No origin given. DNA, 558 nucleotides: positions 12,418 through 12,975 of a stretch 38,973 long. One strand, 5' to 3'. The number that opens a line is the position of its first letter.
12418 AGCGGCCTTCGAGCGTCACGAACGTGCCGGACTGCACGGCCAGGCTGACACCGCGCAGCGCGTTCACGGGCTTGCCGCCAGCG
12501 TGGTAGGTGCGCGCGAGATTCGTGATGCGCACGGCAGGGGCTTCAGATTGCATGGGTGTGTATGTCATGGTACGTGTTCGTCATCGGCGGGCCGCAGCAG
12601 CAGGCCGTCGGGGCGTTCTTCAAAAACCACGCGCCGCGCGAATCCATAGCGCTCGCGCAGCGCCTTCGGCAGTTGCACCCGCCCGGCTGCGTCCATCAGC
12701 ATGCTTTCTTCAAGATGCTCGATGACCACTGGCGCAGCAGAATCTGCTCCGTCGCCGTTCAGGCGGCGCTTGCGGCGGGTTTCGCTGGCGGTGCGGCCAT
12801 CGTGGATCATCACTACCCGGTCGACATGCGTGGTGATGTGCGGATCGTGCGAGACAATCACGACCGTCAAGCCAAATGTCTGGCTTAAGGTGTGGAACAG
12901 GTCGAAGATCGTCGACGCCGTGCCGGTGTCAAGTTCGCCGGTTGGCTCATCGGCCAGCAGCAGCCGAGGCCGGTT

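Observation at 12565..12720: ABC ATPase carrying a C-terminal AbrB/SpoVT/MazE-like DNA-binding-type domain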

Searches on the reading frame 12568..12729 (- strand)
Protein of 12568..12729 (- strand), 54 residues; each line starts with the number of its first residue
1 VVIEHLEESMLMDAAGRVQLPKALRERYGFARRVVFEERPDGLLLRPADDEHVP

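Call 11: search_solved_structures(query=A2, max_evalue=10, show_alignments=4)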
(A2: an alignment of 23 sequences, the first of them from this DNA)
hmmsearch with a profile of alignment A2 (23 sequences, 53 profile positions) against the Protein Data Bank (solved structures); distinct sequences matched with E-value up to 10: 7.
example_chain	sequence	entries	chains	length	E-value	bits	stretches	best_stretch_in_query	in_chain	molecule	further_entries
7o9f_A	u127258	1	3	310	0.19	14.8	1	5-25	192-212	Signal recognition particle protein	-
5o5k_A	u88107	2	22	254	0.25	14.4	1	12-28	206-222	Adenylate cyclase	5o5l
7o5b_g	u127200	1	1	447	0.32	14.1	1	5-25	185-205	Signal recognition particle protein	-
5l3r_A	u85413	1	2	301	0.43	13.7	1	7-25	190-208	Signal recognition particle 54 kDa protein, chloroplastic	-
9cru_A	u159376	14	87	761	0.62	13.1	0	4-23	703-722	Vesicular-fusion protein SEC18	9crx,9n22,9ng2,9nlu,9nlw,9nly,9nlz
1vma_A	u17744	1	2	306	0.84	12.7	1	8-34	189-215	cell division protein FtsY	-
7d2n_E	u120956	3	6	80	0.94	12.6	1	17-51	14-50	AbrB/MazE/SpoVT family DNA-binding domain-containing protein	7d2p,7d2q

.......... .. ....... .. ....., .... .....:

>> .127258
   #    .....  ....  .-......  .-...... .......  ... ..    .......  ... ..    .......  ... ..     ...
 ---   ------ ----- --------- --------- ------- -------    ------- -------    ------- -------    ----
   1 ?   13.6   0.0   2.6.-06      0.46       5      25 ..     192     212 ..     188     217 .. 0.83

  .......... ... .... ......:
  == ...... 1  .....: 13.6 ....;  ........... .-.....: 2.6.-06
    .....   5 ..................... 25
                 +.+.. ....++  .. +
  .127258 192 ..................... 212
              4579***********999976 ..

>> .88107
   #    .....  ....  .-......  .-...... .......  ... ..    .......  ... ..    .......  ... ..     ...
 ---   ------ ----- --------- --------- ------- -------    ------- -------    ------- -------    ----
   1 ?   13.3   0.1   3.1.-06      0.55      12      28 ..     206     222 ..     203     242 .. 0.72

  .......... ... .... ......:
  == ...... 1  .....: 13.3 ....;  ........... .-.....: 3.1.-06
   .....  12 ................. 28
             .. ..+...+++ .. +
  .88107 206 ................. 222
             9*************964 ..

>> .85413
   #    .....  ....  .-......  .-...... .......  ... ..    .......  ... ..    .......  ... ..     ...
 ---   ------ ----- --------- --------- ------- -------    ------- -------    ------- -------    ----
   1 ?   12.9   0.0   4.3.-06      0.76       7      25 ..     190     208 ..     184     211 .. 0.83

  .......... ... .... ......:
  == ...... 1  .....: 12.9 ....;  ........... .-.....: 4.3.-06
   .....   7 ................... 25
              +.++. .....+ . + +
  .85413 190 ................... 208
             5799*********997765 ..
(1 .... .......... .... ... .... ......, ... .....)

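Call 12: search_protein_families(library=pfam, alignment_id=A2, max_evalue=1)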
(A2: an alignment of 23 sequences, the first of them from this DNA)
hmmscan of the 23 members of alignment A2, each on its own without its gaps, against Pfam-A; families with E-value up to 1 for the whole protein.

A. member 1, seq(53 aa): 2 families
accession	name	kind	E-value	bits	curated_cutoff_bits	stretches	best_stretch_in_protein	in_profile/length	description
PF04014.23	MazE_antitoxin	-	0.0014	19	24.7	1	15-48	8-44/48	Antidote-toxin recognition MazE, bacterial antitoxin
PF02381.23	MraZ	-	0.003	17.9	23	1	9-46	8-45/72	MraZ protein, putative antitoxin-like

B. families by the number of members that match (of 23 scanned): 2 families
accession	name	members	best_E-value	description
PF02381.23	MraZ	19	0.00026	MraZ protein, putative antitoxin-like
PF04014.23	MazE_antitoxin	18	1.4e-06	Antidote-toxin recognition MazE, bacterial antitoxin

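Call 21: search_protein_representatives(alignment_id=A2)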
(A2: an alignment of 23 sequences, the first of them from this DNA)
Query: 23 sequences, 53 profile positions. Proteins with E-value up to 0.001 (for the whole library): 753; up to 1e-10: 174; up to 1e-30: 0. The best 150 are listed.
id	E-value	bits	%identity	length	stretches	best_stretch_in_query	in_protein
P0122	1.2e-21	92.3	-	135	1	4-50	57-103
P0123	2.1e-20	88.4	-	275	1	2-50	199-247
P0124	2.5e-20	88.1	-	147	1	2-50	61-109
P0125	6.1e-20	86.9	-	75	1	10-52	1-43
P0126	8.6e-20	86.4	-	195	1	2-50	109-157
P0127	1.8e-19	85.4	-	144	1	1-52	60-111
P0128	1.9e-19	85.2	-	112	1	2-52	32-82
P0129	2.3e-19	85.0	-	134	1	4-51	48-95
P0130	6.7e-19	83.5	-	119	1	3-52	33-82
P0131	1.0e-18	82.9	-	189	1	2-52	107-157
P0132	1.4e-18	82.5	-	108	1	2-50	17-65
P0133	3.9e-18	81.1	-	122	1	2-51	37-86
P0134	6.7e-18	80.3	-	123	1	4-51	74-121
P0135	6.9e-18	80.3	-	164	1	2-51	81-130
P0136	9.0e-18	79.9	-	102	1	2-51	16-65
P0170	8.7e-16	73.6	-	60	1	2-51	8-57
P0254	1.3e-12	63.4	-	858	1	2-51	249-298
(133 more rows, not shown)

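Call 33: predict_structure(alignment_id=A4)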
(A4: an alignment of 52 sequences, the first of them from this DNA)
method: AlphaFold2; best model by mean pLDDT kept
length: 52 residues; sequences in the alignment: 52
mean_pLDDT: 84.6   pTM: 0.54
mean pLDDT of the five models: 84.6, 84.4, 84.3, 83.7, 83.6
residues with pLDDT >= 90: 22; 70-90: 22; 50-70: 6; < 50: 2
segments of 3 or more residues with pLDDT < 50: none
pLDDT, mean of each block of 10 residues (from residue 1): 70 92 89 91 87 50
secondary structure, 60 per line:
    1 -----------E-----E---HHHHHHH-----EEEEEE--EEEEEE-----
elements in order: H22-28 E34-39 E42-47

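Call 53: fold_search(model_id=the predicted structure, library=pdb)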
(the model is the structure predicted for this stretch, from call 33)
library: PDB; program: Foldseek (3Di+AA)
matches with E <= 10: 101; with E <= 0.001: 0
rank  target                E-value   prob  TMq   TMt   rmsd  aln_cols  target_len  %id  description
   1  9a4b_A                1.8e-01  0.99  0.71  0.42   3.1        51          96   20  Integrative model of ABRB-ATPE by crosslinking MS and deep learning (released 2024-09-18)
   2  1yfb_A                3.9e-01  0.97  0.66  0.66   2.2        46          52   22  The solution structure of the N-domain of the transcription factor abrB (released 2005-04-12)
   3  2w1t_A                5.8e-01  0.95  0.64  0.22   1.7        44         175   23  Crystal Structure of B. subtilis SpoVT (released 2008-11-18)
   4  2w1t_B                6.2e-01  0.87  0.63  0.22   3.2        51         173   22  Crystal Structure of B. subtilis SpoVT (released 2008-11-18)
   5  2k1n_MODEL_1_A        7.1e-01  0.82  0.57  0.55   2.5        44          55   23  DNA bound structure of the N-terminal domain of AbrB (released 2008-11-11)
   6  1z0r_MODEL_1_A        9.2e-01  0.77  0.64  0.63   2.4        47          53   26  Solution Structure of the N-terminal DNA Recognition Domain of the Bacillus subtilis Transcription-State Regul (released 2005-03-15)
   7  5itm_F                1.1e+00  0.63  0.56  0.61   2.3        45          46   16  The structure of truncated histone-like protein (released 2017-01-25)
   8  5itm_E                1.6e+00  0.57  0.58  0.64   2.2        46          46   15  The structure of truncated histone-like protein (released 2017-01-25)
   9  9h6d_D                1.7e+00  0.38  0.53  0.42   3.6        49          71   26  Crystal structure of the E. coli F-plasmid VapBC toxin-antitoxin complex (VapB V5E) (released 2024-12-18)
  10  9h6c_D                1.8e+00  0.41  0.55  0.44   3.3        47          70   23  Crystal structure of the E. coli F-plasmid VapBC toxin-antitoxin complex (VapB T3N) (released 2024-12-18)
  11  1mvf_D                1.9e+00  0.51  0.55  0.62   2.4        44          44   16  MazE addiction antidote (released 2003-06-10)
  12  2ge8_F                1.9e+00  0.13  0.29  0.16   8.8        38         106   32  Structure of the C-terminal dimerization domain of infectious bronchitis virus nucleocapsid protein (released 2006-06-27)
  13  6sd6_B                2.0e+00  0.20  0.45  0.37  13.5        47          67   21  Structure of VapBC from Shigella sonnei (released 2020-08-26)
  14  2ge8_I                2.0e+00  0.12  0.29  0.16   9.3        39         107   31  Structure of the C-terminal dimerization domain of infectious bronchitis virus nucleocapsid protein (released 2006-06-27)
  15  2ge8_D                2.0e+00  0.12  0.28  0.16   9.3        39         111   31  Structure of the C-terminal dimerization domain of infectious bronchitis virus nucleocapsid protein (released 2006-06-27)
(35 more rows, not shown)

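Call 59: find_encoding_contigs(protein=P0170, flank=5000, max_places=3)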
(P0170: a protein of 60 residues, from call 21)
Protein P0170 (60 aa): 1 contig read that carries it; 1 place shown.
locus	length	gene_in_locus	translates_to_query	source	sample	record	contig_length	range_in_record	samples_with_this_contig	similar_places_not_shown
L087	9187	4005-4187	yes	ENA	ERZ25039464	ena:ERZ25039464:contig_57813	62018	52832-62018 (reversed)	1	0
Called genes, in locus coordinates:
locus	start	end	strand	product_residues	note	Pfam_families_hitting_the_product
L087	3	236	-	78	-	?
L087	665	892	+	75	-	PF12802:MarR_2 (weak), PF13412:HTH_24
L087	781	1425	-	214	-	-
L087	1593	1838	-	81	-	-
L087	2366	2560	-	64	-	-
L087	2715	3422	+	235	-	-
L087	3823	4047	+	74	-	-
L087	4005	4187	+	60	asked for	-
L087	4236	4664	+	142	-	PF00436:SSB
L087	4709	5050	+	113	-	PF11950:DUF3467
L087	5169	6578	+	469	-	-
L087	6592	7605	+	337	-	-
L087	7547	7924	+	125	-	-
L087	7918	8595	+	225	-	-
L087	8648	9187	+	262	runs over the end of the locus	-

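Call 62: search_solved_structures(query=A4, max_evalue=10, show_alignments=5)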
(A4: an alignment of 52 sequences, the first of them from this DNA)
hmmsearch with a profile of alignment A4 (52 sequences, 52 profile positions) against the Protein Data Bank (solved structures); distinct sequences matched with E-value up to 10: 10.
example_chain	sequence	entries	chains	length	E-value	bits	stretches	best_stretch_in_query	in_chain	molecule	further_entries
5l3r_A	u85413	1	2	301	0.03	17.2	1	6-28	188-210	Signal recognition particle 54 kDa protein, chloroplastic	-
7o9f_A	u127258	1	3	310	0.044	16.7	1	4-28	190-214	Signal recognition particle protein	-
7o5b_g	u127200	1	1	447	0.073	16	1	4-28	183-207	Signal recognition particle protein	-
5o5k_A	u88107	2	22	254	0.15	15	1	13-29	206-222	Adenylate cyclase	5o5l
9cru_A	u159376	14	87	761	0.21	14.5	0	7-38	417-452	Vesicular-fusion protein SEC18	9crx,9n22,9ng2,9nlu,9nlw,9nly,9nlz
2ro5_A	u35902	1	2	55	0.23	14.4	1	12-32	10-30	Stage V sporulation protein T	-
1z0r_A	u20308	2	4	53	0.24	14.3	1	13-38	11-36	Transition state regulatory protein abrB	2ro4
2k1n_A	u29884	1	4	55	0.26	14.2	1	13-38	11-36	AbrB family transcriptional regulator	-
1yfb_A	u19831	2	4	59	0.27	14.2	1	13-38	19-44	Transition state regulatory protein abrB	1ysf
1n0e_A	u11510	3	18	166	1.5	11.8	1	12-46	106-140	Protein mraZ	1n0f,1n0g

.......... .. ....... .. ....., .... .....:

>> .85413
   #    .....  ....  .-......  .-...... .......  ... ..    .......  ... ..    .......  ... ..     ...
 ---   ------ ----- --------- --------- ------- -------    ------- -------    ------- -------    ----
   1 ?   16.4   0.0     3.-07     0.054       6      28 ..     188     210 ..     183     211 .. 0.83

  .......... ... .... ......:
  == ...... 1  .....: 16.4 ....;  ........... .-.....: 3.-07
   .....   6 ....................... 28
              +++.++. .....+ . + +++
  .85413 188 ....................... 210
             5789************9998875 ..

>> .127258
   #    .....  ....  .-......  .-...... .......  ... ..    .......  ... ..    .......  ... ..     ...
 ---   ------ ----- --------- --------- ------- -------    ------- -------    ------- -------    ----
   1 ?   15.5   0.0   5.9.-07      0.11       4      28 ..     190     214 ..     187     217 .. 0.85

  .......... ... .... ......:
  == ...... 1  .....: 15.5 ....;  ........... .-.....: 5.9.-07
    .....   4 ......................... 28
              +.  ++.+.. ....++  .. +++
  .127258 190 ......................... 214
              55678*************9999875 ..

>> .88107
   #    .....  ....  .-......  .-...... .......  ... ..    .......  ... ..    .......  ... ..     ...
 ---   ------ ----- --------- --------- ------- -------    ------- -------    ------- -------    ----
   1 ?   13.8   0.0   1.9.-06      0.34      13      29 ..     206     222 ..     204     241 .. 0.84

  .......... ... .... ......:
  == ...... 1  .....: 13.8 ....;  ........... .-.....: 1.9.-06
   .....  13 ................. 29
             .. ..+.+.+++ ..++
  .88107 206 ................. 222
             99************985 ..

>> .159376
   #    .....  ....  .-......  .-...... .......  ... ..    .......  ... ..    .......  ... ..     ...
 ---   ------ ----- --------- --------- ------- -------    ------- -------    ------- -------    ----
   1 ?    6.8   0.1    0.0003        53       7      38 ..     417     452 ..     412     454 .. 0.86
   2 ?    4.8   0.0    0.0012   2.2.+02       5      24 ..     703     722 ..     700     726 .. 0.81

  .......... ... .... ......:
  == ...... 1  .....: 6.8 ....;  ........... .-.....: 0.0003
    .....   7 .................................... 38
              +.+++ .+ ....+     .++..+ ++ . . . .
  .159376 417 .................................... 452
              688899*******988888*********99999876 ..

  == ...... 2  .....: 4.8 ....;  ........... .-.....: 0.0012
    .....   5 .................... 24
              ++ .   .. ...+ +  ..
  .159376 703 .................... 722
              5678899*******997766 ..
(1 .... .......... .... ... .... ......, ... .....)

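Call 68: search_protein_families(library=pfam, proteins=[P0170], max_evalue=1)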
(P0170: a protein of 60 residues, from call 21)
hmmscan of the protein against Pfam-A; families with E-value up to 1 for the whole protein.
P0170 (60 aa): 1 family
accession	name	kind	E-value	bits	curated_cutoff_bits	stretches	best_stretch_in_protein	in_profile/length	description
PF02381.23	MraZ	-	0.079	13.4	23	1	17-32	10-25/72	MraZ protein, putative antitoxin-like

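Call 69: search_protein_families(library=pfam, proteins=[P0254], max_evalue=0.01)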
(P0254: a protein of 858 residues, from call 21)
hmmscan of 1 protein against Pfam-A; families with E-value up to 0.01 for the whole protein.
P0254 (858 aa): 5 families
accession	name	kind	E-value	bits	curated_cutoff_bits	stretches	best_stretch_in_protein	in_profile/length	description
PF00005.33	ABC_tran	-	3e-32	112.5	25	1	24-174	1-136/137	ABC transporter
PF02463.25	SMC_N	-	0.00016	21.6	40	1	35-220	25-212/220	RecF/RecN/SMC N terminal domain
PF00448.28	SRP54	-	0.0004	20.5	22.7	0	227-279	58-111/196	SRP54-type protein, GTPase domain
PF13555.12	AAA_29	-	0.0012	19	27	1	15-51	5-39/61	P-loop containing region of AAA domain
PF13304.12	AAA_21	-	0.0038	17.8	27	0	37-57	2-22/304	AAA domain, putative AbiEii toxin, Type IV TA system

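Call 70: find_encoding_contigs(protein=P0254, flank=6000, max_places=2)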
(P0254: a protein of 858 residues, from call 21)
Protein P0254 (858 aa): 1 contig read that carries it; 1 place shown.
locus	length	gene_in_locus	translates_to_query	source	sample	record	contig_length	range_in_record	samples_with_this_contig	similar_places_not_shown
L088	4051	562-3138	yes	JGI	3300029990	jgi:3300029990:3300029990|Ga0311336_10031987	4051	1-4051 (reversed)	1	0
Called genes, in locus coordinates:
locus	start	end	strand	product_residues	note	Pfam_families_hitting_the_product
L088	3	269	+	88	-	?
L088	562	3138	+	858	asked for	PF00005:ABC_tran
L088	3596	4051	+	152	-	?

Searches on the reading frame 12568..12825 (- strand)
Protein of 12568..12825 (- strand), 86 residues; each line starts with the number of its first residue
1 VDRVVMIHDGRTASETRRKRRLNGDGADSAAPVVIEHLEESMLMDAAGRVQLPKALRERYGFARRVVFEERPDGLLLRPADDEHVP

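Call 3: search_protein_families(library=pfam, proteins=[window:12568-12777:-], max_evalue=10)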
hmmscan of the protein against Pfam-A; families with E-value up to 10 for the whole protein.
seq(70 aa): 2 families
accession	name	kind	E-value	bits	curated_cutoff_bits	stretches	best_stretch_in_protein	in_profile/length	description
PF04014.23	MazE_antitoxin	-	0.0026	18.1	24.7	1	32-65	8-44/48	Antidote-toxin recognition MazE, bacterial antitoxin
PF02381.23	MraZ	-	0.0061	16.9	23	1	26-63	8-45/72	MraZ protein, putative antitoxin-like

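Call 5: find_homologous_proteins(query=window:12568-12825:-, max_evalue=0.001)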
Query seq(86 aa) (86 aa): 1 proteins with E <= 0.001 among 4 candidates.
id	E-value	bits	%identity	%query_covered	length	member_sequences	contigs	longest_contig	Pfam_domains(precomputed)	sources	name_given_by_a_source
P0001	2.7e-48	179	100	100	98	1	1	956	-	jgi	jgi:hypothetical protein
